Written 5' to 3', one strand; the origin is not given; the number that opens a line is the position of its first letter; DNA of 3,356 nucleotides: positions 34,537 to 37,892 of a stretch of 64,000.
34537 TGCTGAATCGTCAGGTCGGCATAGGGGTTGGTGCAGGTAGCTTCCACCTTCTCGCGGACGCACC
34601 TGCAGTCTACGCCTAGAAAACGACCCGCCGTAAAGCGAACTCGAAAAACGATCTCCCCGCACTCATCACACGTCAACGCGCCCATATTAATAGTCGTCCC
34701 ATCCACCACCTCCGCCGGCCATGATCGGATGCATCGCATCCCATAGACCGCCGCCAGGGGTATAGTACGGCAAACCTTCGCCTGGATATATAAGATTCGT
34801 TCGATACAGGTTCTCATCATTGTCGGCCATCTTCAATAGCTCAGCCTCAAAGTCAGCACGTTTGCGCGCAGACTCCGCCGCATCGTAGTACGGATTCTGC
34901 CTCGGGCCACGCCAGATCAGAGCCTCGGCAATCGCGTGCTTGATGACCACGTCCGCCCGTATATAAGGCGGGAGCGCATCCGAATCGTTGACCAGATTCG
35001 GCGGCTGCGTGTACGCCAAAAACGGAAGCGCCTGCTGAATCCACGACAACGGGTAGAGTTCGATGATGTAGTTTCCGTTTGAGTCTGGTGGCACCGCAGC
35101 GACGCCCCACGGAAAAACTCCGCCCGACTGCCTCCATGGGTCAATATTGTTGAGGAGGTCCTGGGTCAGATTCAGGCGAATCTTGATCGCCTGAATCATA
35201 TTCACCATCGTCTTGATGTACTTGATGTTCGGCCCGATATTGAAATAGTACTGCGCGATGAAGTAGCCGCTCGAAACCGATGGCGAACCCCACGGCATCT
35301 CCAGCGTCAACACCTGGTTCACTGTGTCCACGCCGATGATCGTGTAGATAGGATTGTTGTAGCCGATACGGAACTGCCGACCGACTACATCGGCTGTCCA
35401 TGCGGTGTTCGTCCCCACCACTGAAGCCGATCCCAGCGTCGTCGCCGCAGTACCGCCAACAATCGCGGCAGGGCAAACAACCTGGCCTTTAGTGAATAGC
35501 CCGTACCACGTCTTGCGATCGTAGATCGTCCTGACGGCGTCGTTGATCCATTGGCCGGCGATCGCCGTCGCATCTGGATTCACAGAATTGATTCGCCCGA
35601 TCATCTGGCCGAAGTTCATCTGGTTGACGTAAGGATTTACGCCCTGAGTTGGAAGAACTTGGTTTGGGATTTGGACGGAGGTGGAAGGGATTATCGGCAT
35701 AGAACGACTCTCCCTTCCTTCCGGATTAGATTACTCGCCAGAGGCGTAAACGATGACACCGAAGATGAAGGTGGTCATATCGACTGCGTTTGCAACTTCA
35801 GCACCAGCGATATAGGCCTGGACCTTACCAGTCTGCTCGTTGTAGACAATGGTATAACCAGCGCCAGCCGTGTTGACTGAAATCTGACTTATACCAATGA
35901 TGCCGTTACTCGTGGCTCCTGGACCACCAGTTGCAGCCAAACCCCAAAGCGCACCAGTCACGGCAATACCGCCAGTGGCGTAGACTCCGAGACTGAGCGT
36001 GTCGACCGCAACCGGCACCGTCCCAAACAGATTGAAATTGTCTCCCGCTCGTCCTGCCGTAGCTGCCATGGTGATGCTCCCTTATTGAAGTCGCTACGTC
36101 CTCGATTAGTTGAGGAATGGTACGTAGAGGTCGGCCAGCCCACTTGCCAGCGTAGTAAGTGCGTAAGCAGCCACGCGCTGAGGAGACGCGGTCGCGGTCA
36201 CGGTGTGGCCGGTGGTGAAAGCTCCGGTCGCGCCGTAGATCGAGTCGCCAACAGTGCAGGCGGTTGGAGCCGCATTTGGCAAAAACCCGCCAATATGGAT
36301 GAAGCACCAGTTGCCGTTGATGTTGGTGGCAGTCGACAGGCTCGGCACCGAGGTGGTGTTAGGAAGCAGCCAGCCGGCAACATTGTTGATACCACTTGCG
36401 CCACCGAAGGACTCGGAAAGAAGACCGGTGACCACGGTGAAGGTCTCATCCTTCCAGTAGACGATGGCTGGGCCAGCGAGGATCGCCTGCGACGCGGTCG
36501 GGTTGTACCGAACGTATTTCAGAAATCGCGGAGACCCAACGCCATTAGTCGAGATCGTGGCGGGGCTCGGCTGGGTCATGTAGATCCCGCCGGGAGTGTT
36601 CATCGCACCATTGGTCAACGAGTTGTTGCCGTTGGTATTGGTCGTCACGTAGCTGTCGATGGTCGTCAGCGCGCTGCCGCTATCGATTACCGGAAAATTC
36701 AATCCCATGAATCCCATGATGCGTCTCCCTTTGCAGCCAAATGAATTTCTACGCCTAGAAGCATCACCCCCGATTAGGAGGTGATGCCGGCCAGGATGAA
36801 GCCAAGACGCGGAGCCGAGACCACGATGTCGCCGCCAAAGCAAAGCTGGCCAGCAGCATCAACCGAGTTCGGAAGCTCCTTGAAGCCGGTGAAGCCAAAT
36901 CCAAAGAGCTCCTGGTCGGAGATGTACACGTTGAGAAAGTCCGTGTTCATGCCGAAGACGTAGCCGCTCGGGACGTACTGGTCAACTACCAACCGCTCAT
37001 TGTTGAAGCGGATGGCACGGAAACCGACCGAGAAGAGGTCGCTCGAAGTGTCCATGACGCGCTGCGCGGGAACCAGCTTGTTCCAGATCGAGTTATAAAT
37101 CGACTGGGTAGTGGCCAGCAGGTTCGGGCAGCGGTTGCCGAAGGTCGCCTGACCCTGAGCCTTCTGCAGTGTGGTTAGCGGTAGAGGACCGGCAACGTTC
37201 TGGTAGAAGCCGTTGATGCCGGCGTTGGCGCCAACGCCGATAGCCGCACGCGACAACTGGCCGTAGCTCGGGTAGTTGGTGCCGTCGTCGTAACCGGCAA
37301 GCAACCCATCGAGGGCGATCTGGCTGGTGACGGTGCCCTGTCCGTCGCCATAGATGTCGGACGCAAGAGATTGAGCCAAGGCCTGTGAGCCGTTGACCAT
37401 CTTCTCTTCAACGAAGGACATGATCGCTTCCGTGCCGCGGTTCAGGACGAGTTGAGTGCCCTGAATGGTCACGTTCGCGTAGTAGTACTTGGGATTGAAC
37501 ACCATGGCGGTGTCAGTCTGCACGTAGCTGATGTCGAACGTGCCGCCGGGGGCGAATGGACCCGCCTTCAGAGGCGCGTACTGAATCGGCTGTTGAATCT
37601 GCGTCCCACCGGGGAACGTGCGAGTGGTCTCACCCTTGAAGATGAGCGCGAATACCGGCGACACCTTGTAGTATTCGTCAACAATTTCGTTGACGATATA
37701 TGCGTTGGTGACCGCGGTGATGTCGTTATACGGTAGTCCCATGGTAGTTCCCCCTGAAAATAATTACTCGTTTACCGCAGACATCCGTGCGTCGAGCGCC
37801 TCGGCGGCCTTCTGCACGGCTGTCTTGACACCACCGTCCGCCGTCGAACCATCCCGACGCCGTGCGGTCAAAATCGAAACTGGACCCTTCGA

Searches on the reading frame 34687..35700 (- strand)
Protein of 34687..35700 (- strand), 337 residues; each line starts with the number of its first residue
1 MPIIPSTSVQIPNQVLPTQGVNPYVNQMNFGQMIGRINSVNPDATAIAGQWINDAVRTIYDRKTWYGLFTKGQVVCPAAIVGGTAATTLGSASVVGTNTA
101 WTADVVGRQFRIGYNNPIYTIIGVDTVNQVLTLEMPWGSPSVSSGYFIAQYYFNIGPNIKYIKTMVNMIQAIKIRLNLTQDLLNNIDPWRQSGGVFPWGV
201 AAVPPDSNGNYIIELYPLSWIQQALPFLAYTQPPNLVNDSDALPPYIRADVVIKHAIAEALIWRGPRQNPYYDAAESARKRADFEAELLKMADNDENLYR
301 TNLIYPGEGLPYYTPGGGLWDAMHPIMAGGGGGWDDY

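Call 79: search_protein_families(library=phrogs, proteins=[window:34687-35700:-], max_evalue=0.00001)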
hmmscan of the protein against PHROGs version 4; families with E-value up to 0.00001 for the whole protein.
window:34687-35700:- (337 aa): 1 family
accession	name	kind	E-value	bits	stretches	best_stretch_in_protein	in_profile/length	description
phrog_24607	-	tail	1.3e-06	28.2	1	81-171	6-101/674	tail protein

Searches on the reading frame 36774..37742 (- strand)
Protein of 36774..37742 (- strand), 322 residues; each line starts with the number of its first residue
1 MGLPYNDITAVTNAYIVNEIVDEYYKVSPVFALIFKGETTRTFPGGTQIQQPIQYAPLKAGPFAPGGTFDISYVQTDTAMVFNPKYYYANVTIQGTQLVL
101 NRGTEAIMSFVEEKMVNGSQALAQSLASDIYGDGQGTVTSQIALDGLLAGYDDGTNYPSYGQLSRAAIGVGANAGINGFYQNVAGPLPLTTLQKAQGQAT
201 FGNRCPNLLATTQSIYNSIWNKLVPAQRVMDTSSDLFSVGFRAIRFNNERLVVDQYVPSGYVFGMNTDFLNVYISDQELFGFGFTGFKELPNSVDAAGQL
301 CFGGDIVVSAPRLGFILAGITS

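Call 79: search_protein_families(library=phrogs, proteins=[window:36774-37742:-], max_evalue=0.00001)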
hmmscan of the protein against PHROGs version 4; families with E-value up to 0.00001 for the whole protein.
window:36774-37742:- (322 aa): 2 families
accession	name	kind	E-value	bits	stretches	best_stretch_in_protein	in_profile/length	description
phrog_9953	-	head and packaging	3.4e-28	99.9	1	5-278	9-286/329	major head protein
phrog_14242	-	head and packaging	2.4e-07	30.8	1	205-275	274-342/396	major head protein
